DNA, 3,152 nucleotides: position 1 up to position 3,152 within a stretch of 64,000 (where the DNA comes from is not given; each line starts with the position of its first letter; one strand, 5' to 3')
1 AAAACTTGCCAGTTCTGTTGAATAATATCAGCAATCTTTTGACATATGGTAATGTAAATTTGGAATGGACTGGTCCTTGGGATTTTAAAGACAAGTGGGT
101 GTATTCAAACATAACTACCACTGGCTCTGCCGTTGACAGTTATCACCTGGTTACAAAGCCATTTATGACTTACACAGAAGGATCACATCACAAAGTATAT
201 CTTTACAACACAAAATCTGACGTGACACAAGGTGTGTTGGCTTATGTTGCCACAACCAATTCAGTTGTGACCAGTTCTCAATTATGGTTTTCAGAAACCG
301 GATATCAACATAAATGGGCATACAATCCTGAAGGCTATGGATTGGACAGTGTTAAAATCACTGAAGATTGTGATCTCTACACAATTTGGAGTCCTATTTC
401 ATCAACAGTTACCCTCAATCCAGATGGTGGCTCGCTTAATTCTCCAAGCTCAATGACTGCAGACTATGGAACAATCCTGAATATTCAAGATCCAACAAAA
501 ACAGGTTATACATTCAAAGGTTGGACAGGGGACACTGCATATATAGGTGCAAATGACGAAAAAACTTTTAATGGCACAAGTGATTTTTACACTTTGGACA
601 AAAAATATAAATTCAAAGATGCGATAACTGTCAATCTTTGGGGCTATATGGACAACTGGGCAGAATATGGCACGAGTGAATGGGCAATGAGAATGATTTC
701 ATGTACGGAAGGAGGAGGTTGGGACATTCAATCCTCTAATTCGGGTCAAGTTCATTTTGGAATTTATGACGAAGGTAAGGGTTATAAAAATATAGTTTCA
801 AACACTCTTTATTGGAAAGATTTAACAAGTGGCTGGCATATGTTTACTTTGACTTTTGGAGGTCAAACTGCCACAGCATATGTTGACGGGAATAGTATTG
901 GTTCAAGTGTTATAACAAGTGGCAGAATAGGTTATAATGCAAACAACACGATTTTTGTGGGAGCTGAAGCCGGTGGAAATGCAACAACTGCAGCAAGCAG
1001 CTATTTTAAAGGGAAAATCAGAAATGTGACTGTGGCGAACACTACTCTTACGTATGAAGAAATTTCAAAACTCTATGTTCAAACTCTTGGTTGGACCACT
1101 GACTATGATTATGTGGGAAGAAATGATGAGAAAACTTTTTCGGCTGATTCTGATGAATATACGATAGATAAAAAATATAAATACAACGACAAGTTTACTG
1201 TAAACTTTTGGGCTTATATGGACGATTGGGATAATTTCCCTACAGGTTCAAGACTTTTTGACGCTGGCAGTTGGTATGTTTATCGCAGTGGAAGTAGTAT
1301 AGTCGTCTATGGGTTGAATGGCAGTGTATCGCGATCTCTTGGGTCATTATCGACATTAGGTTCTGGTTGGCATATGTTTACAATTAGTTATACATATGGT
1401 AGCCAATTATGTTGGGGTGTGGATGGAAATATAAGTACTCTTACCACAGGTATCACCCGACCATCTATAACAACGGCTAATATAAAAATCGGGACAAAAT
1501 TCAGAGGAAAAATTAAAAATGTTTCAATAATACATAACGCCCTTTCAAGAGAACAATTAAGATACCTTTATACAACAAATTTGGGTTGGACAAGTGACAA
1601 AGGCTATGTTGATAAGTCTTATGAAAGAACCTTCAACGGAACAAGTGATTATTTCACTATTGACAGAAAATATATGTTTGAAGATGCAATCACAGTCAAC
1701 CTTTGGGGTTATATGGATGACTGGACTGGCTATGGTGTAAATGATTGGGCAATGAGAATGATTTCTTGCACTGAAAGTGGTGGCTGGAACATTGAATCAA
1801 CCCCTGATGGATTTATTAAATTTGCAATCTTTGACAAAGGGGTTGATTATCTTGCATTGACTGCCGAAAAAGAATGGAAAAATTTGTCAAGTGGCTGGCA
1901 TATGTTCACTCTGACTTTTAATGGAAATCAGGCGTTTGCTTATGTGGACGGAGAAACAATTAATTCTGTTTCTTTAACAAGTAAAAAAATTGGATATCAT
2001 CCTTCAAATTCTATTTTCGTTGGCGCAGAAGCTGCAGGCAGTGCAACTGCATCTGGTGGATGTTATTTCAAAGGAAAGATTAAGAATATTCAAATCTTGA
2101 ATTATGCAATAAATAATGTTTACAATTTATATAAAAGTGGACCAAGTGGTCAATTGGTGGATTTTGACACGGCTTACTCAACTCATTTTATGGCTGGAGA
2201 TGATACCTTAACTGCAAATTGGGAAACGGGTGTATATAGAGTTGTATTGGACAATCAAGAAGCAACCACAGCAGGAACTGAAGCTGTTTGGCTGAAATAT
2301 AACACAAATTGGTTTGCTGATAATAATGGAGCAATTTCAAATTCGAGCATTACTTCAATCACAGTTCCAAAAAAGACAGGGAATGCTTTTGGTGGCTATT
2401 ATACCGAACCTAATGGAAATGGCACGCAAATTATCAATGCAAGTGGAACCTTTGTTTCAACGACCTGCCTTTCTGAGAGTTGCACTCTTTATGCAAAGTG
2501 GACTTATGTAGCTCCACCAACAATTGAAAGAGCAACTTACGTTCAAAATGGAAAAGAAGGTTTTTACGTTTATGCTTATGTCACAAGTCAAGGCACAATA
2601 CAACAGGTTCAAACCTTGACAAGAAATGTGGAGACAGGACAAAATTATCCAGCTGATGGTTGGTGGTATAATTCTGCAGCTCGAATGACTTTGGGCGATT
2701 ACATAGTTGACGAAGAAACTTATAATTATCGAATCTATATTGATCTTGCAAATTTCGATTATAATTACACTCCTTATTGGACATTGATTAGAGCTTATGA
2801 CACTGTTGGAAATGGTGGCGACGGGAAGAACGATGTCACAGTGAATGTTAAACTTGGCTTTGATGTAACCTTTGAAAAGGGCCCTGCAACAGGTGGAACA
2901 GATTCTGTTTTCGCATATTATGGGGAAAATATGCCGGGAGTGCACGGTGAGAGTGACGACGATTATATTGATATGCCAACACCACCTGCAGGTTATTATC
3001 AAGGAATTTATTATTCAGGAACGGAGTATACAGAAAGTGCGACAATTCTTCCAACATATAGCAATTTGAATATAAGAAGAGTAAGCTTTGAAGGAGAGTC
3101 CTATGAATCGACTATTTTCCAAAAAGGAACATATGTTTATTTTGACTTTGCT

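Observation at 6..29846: One uninterrupted ORF of at least 9,946 codons (29.8 kb), open at the window edge: a giant modular surface protein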

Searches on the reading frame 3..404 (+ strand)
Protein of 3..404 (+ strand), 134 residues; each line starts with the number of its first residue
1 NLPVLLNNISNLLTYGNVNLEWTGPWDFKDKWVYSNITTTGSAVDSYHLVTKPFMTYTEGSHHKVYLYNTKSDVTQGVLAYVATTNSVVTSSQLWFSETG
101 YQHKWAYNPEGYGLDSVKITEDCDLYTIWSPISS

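Call 65: find_homologous_proteins(query=window:3-404:+, max_evalue=0.001)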
Query window:3-404:+: 2 candidates shared short words with the query, none scored E <= 0.001.

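Call 66: search_protein_families(library=pfam, proteins=[window:3-404:+], max_evalue=1)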
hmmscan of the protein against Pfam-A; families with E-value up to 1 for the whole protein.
window:3-404:+ (134 aa): 2 families
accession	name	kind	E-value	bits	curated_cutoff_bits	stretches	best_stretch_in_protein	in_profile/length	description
PF00954.25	S_locus_glycop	-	0.025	15.6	24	1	54-128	11-86/111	S-locus glycoprotein domain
PF16506.10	DiSB-ORF2_chro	-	0.035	14.7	30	1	16-120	66-168/238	Putative virion glycoprotein of insect viruses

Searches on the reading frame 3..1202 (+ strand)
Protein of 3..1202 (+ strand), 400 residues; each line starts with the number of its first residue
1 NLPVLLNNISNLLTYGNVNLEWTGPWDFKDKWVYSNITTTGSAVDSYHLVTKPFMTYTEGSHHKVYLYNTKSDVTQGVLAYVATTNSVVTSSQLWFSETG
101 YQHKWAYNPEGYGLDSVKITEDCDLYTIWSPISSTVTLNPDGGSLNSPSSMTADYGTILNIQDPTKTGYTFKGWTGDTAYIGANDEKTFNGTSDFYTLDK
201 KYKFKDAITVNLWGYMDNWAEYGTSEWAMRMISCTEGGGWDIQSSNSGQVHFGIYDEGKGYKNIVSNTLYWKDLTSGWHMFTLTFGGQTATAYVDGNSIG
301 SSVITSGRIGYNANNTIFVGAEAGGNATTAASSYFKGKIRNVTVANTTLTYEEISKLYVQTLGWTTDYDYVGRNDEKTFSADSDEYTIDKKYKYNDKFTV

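Call 14: find_related_loci(query=window:3-1202:+, collection=genome_contigs, flank=10000)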
Query window:3-1202:+ (400 aa) in genome_contigs; peptide patterns used: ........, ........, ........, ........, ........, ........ (x = any residue, [..] = any of these).
27 stretches matched a pattern; 5 encode a relative of the query (tblastn E <= 1e-3); 4 distinct loci.
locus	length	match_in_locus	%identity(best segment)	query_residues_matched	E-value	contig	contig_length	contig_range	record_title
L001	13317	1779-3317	46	119-361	2e-62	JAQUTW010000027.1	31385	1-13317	MAG: Paludibacteraceae bacterium isolate STD2_129 NODE_5055_length_31385_cov_7.060624_Sandtown_D2, whole genome shotgun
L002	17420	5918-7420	45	128-359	3e-56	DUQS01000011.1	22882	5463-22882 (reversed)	MAG TPA_asm: Bacteroidales bacterium isolate AS08sgBPME_429 33872_AS08, whole genome shotgun sequence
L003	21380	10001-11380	55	125-347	6e-50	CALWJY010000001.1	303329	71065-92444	MAG: uncultured Clostridia bacterium isolate E14__bin180 genome assembly, contig: E14__k127_881133, whole genome shotgun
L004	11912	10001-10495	49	187-357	5e-45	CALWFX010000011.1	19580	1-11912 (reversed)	MAG: uncultured Clostridia bacterium isolate E27__bin15 genome assembly, contig: E27__k127_2938897, whole genome shotgun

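Call 18: find_related_loci(query=window:3-1202:+, collection=metagenome_contigs, flank=10000)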
Query window:3-1202:+ (400 aa) in metagenome_contigs; peptide patterns used: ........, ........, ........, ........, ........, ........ (x = any residue, [..] = any of these).
34 stretches matched a pattern; 5 encode a relative of the query (tblastn E <= 1e-3); 5 distinct loci.
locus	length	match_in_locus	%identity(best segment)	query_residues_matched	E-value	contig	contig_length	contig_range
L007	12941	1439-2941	45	128-359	2e-56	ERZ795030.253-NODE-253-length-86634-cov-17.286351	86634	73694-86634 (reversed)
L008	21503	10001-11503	45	128-359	2e-56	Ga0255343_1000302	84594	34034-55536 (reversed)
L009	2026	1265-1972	45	128-358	2e-57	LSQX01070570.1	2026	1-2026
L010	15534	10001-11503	45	128-359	1e-55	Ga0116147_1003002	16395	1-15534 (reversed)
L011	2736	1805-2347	36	189-358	6e-23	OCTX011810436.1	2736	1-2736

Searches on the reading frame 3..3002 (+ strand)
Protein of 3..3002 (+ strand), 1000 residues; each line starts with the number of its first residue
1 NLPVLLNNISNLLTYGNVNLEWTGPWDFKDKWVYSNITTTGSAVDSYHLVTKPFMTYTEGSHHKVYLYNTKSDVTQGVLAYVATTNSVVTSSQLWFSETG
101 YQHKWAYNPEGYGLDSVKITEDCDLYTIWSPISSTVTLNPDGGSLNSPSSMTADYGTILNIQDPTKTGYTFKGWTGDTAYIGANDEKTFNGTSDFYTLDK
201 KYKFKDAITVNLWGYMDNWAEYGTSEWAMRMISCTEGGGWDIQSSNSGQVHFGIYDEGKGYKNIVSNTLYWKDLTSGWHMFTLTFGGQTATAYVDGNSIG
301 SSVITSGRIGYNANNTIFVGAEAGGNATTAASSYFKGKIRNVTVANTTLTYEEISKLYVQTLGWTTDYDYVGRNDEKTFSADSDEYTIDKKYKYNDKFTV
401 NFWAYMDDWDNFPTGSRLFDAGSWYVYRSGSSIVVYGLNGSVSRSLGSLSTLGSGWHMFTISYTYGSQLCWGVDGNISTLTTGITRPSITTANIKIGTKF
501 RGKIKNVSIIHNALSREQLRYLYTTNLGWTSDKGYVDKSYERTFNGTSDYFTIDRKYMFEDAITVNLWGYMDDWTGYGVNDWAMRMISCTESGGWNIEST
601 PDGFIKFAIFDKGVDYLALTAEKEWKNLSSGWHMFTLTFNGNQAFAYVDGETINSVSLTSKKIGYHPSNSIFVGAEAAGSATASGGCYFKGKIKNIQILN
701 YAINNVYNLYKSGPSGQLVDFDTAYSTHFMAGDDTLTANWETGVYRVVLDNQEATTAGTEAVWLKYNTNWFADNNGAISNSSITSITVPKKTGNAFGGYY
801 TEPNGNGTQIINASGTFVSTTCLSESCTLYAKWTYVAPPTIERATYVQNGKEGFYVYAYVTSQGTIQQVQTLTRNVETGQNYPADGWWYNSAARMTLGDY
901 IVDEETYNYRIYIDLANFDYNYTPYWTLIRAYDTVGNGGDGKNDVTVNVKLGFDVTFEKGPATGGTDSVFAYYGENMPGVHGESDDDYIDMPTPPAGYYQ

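Call 5: search_protein_families(library=pfam, proteins=[window:3-2987:+], max_evalue=0.01)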
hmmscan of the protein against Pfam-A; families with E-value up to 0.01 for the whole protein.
window:3-2987:+ (995 aa): 6 families
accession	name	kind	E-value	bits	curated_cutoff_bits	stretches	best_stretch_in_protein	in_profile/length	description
PF13385.13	Laminin_G_3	-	1.7e-24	87.1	27.6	3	191-355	2-151/151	Concanavalin A-like lectin/glucanases superfamily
PF02210.31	Laminin_G_2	-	2.5e-09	38.1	22.9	1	276-346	53-125/126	Laminin G domain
PF09479.16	Flg_new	-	1.1e-07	32.3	27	2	135-183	2-47/65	Listeria-Bacteroides repeat domain (List_Bact_rpt)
PF00054.30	Laminin_G_1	-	2.5e-06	28.2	24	0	255-349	35-130/131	Laminin G domain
PF22925.3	TS_C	-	4.5e-05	23.6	27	0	633-680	133-181/202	Trans-sialidase, C-terminal domain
PF18998.6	Flg_new_2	-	0.0023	18.3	23.6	1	135-187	2-53/73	Divergent InlB B-repeat domain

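Call 13: find_homologous_proteins(query=window:3-3002:+, max_evalue=1e-10)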
Query window:3-3002:+ (1000 aa): 167 proteins with E <= 1e-10 among 8000 candidates; the best 120 are listed.
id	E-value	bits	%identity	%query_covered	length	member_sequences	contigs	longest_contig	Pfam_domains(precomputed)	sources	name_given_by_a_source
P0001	2.9e-151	524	46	23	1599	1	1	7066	PF22073.3,PF09479.17,PF13385.14,PF22066.3,PF02210.32,PF00630.26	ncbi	-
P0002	9.7e-150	519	42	28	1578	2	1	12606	PF22073.3,PF09479.17,PF15780.12,PF07953.21,PF13385.14,PF22066.3,PF02210.32,PF22544.3,PF00630.26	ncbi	-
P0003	1.0e-145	505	47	23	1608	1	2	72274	PF22073.3,PF09479.17,PF13385.14,PF22066.3,PF00630.26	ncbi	-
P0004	3.5e-132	460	43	23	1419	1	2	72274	PF09479.17,PF13385.14,PF02210.32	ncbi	-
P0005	6.7e-127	443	43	23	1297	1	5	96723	PF09479.17,PF07953.21,PF13385.14,PF18998.7,PF02210.32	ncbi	-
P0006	6.4e-125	436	39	23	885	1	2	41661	PF09479.17,PF13385.14,PF18998.7,PF02210.32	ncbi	-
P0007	9.0e-120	419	38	24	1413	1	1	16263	PF09479.17,PF22925.4,PF13385.14,PF02210.32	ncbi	-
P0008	1.2e-108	382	45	23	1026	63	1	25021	PF09479.17,PF13385.14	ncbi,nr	ncbi:MAG: InlB B-repeat-containing protein [Bacteroidota bacterium]|nr:InlB B-repeat-containing prot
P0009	3.8e-108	381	48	23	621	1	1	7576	PF09479.17,PF13385.14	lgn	-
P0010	2.6e-106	375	46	24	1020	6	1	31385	PF09479.17,PF13385.14,PF18998.7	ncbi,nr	ncbi:MAG: InlB B-repeat-containing protein [Paludibacteraceae bacterium]|nr:InlB B-repeat-containing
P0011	5.7e-90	321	42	26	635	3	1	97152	PF13385.14,PF18962.8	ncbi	-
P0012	8.4e-89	317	43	23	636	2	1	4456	PF09479.17,PF13385.14,PF18998.7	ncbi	-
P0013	6.3e-88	314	33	39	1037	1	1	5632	PF09479.17,PF13385.14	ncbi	-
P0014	2.3e-87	312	45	22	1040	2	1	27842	PF09479.17,PF13385.14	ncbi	-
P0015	7.3e-85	304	32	39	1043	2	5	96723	PF13385.14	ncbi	-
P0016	2.8e-66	242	47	23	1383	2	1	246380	PF09479.17,PF18998.7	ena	-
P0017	5.6e-55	205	47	23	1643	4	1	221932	PF09479.17,PF18998.7,PF07581.18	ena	-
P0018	7.3e-55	204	47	22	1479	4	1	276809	PF09479.17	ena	-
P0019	8.6e-55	204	47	22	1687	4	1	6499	PF09479.17,PF07581.18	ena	-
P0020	1.9e-54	203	47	23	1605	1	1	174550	PF09479.17,PF18998.7,PF07581.18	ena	-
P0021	4.8e-54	202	49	17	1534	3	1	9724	PF09479.17,PF13385.14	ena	-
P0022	7.5e-47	178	53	17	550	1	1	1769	PF13385.14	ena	-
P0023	4.5e-44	169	41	27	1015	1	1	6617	PF13385.14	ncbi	-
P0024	1.8e-43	167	42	22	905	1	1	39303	PF13385.14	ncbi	-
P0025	2.1e-43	167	39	26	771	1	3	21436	PF13385.14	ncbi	-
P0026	2.2e-43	166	38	24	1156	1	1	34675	PF09479.17,PF13385.14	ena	-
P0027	2.3e-43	166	44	22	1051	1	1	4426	PF09479.17,PF18998.7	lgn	-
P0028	6.0e-43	165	46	19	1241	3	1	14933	PF09479.17,PF13385.14,PF02018.24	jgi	-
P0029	2.4e-42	163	42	27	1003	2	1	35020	PF13385.14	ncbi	-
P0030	4.7e-42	162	55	16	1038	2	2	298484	PF09479.17,PF13385.14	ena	-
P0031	1.1e-41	161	42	23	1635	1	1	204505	PF09479.17,PF07581.18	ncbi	-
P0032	2.6e-41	160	45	16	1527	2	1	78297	PF09479.17,PF13385.14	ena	-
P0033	2.8e-41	159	40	23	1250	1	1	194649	PF09479.17,PF13385.14,PF07581.18,PF02210.32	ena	-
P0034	7.5e-41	158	39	23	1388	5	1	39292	PF09479.17,PF13385.14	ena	-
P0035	2.7e-40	156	39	23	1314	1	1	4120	PF09479.17,PF13385.14,PF02210.32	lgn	-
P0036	3.7e-40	156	39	23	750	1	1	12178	PF13385.14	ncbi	-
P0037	1.1e-35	141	38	22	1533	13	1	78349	PF03382.21,PF09479.17,PF13385.14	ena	-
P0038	3.0e-35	139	52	16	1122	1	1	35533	PF09479.17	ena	-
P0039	1.4e-33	134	35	21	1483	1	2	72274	PF09479.17,PF13385.14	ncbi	-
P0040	6.0e-33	132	47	17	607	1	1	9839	PF00354.25,PF13385.14,PF02210.32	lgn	-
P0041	5.7e-32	129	39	21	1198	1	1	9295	PF09479.17,PF12810.14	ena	-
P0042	3.4e-31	126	45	17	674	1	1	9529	PF00354.25,PF13385.14,PF02210.32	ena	-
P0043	7.3e-31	125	44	17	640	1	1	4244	PF13385.14,PF02018.24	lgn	-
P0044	1.1e-30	124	47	16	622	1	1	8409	PF13385.14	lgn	-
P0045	3.7e-30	123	45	17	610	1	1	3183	PF07953.21,PF13385.14,PF02210.32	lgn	-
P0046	4.7e-30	122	45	18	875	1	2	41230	PF13385.14,PF02018.24,PF02210.32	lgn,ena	-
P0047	5.8e-30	122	43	17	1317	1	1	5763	PF13385.14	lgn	-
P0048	6.3e-30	122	31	10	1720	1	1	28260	PF09479.17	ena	-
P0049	8.1e-30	122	42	17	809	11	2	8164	PF13385.14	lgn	-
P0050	1.1e-29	121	46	17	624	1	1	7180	PF00354.25,PF13385.14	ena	-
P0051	1.2e-29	121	42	17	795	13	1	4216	PF13385.14,PF02210.32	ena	-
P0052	1.6e-29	121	42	18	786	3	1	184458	PF13385.14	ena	-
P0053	1.1e-28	118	35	23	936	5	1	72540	PF09479.17,PF13385.14,PF18998.7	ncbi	-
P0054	1.3e-28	118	44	17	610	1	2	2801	PF07953.21,PF13385.14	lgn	-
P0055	2.6e-28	117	44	17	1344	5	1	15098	PF00354.25,PF13385.14,PF02210.32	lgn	-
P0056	5.6e-28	115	33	17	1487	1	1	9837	PF13385.14,PF18962.8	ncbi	-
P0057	5.9e-28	115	42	17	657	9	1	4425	PF00354.25,PF13385.14,PF02210.32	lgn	-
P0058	7.8e-28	115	42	17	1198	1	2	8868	PF07953.21,PF13385.14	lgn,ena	-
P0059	1.7e-27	114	41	19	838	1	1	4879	PF13385.14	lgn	-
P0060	2.2e-27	113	40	18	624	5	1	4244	PF00354.25,PF13385.14,PF02210.32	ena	-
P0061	2.9e-27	113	41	17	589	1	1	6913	PF13385.14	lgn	-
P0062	4.9e-27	112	44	15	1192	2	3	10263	PF00354.25,PF13385.14,PF02210.32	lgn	-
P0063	5.5e-27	112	45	11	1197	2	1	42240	PF09479.17,PF13306.13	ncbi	-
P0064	7.2e-27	112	44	17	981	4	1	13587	PF13385.14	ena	-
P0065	7.6e-27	112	44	6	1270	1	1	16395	PF09479.17,PF18998.7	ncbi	-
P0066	9.0e-27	111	38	19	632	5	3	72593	PF07953.21,PF13385.14,PF02973.23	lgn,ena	-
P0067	1.0e-26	111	40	19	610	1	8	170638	PF13385.14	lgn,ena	-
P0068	1.2e-26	111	33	23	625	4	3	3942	PF13385.14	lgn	-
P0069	1.3e-26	111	42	19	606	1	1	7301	PF00354.25,PF13385.14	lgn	-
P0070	1.6e-26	111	41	18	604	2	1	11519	PF13385.14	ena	-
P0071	1.6e-26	111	41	17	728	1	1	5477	PF22925.4,PF13385.14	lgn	-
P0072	2.0e-26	110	42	17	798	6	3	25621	PF13385.14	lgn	-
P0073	2.1e-26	110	40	17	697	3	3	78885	PF00354.25,PF13385.14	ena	-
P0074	2.2e-26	110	37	21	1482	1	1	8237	PF00754.32,PF00354.25,PF22633.4,PF13385.14,PF02210.32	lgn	-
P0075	2.4e-26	110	40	17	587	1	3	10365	PF00354.25,PF13385.14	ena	-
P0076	4.8e-26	109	37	19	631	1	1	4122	PF00354.25,PF13385.14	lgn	-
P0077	5.1e-26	109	44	17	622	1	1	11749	PF13385.14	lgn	-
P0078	6.3e-26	109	43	17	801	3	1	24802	PF13385.14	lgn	-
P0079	6.5e-26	109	41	6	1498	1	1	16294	PF09479.17,PF18998.7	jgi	-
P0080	1.3e-25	108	43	17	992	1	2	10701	PF13385.14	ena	-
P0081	1.4e-25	107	41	17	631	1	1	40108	PF00354.25,PF13385.14,PF02210.32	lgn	-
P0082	1.5e-25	107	37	19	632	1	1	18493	PF00354.25,PF13385.14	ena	-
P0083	1.5e-25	107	40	17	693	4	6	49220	PF00354.25,PF13385.14,PF02210.32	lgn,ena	-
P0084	1.6e-25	107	43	17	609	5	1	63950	PF00354.25,PF13385.14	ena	-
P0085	1.7e-25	107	37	19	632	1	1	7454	PF00354.25,PF13385.14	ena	-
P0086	1.8e-25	107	38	21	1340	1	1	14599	PF00754.32,PF00354.25,PF22633.4,PF13385.14,PF02210.32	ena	-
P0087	1.9e-25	107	41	17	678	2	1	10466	PF13385.14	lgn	-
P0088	2.2e-25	107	39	17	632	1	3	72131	PF00354.25,PF13385.14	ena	-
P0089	2.5e-25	107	42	17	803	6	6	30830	PF13385.14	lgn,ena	-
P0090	2.8e-25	106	37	19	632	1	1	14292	PF00354.25,PF13385.14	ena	-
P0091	3.0e-25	106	37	21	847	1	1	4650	PF07953.21,PF13385.14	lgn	-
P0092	3.2e-25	106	37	19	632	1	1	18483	PF13385.14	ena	-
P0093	3.3e-25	106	43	17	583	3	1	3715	PF13385.14,PF02973.23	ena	-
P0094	4.9e-25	106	41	17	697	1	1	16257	PF00354.25,PF13385.14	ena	-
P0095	6.2e-25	105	40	17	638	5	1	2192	PF13385.14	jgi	jgi:hypothetical protein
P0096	6.3e-25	105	41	17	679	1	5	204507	PF00354.25,PF13385.14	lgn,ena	-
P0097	8.3e-25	105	38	18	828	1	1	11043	PF07953.21,PF13385.14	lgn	-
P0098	9.3e-25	105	40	17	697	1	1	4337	PF13385.14,PF02973.23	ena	-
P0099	1.1e-24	105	40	19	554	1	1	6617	PF07953.21,PF13385.14,PF02973.23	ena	-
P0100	1.3e-24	104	44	17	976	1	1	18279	PF13385.14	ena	-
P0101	1.4e-24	104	38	18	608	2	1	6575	PF13385.14,PF02210.32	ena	-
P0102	1.4e-24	104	38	18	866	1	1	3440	PF13385.14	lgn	-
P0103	1.5e-24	104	42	17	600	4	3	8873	PF13385.14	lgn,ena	-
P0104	2.2e-24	104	37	19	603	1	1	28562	PF13385.14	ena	-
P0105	2.2e-24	103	37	23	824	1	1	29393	PF13385.14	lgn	-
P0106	2.3e-24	103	38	18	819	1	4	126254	PF07953.21,PF13385.14,PF02210.32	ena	-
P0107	3.6e-24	103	37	22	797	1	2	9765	PF09479.17,PF13385.14,PF18998.7,PF02210.32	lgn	-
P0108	4.0e-24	103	36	24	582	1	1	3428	PF00354.25,PF13385.14,PF02210.32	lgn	-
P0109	5.2e-24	102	42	17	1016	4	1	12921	PF13385.14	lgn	-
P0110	7.9e-24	102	40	16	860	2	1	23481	PF00354.25,PF13385.14,PF02210.32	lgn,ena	-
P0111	1.1e-23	101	45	15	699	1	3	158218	PF00354.25,PF13385.14,PF02973.23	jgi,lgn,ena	-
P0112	1.4e-23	101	39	17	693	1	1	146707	PF00354.25,PF13385.14,PF02210.32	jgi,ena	-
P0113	1.5e-23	101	41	17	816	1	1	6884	PF13385.14,PF02973.23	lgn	-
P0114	2.0e-23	100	44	5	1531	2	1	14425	PF09479.17,PF18998.7,PF18889.7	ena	-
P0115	2.2e-23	100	40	17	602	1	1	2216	PF13385.14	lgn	-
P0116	2.3e-23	100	39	18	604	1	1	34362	PF13385.14,PF02210.32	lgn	-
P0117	2.8e-23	100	41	17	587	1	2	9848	PF13385.14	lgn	-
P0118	3.1e-23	100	41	17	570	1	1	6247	PF13385.14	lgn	-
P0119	4.1e-23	99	40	17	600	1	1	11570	PF13385.14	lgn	-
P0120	5.1e-23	99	41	17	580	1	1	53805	PF13385.14,PF02973.23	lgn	-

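Call 54: search_protein_families(library=ncbifam, proteins=[window:3-2987:+], max_evalue=0.01)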
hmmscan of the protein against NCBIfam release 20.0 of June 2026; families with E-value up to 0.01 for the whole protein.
window:3-2987:+ (995 aa): 1 family
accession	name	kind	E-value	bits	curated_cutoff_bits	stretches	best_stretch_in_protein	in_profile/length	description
TIGR02543.1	List_Bact_rpt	repeat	7.9e-05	22.9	20.95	1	164-190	1-25/44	TIGR02543 family repeat protein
